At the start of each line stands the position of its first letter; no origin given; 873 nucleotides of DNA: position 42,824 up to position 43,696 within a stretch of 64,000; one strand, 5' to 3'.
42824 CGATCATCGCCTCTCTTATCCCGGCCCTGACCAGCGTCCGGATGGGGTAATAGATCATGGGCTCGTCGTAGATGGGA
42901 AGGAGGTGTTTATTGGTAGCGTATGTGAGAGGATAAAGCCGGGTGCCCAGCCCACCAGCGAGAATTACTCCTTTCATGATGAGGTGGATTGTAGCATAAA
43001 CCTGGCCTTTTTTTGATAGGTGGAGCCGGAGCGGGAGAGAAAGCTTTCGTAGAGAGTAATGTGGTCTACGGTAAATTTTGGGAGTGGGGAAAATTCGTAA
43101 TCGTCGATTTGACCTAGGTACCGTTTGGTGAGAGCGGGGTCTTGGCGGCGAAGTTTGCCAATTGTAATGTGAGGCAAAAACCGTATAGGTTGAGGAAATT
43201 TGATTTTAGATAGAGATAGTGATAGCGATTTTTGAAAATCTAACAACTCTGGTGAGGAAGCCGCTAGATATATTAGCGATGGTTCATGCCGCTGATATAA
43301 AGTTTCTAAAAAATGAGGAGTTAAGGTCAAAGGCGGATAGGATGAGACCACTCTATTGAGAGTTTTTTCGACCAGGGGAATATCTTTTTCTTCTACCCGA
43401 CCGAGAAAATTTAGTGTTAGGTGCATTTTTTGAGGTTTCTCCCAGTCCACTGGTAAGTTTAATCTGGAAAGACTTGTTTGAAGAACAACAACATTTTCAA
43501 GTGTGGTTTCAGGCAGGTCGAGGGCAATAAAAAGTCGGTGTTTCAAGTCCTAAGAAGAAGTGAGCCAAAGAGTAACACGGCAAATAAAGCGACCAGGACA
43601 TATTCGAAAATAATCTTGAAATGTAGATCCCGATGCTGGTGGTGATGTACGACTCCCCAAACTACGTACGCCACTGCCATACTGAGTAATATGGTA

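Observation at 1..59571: About 58 kb envelope-glycosylation super-cluster built on lipid-linked sugar donors plus GT-C transferases, with a complete dTDP-rhamnose pathway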

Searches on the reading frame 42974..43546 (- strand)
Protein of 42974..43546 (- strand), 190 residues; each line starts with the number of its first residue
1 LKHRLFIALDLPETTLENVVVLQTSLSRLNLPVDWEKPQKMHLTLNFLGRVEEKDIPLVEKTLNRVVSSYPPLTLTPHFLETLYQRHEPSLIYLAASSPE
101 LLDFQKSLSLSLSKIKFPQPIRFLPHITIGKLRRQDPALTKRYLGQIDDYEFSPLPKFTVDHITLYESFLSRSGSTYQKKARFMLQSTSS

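Call 8: search_protein_families(library=pfam, proteins=[window:42974-43546:-], max_evalue=0.01)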
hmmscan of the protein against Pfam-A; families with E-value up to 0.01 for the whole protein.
window:42974-43546:- (190 aa): 2 families
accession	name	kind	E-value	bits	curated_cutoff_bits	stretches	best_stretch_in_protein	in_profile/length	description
PF02834.22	LigT_PEase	-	2.5e-16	60.1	23.3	2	10-75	2-69/87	LigT like Phosphoesterase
PF13563.12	2_5_RNA_ligase2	-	5.1e-11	43.3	27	1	40-167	25-147/152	2'-5' RNA ligase superfamily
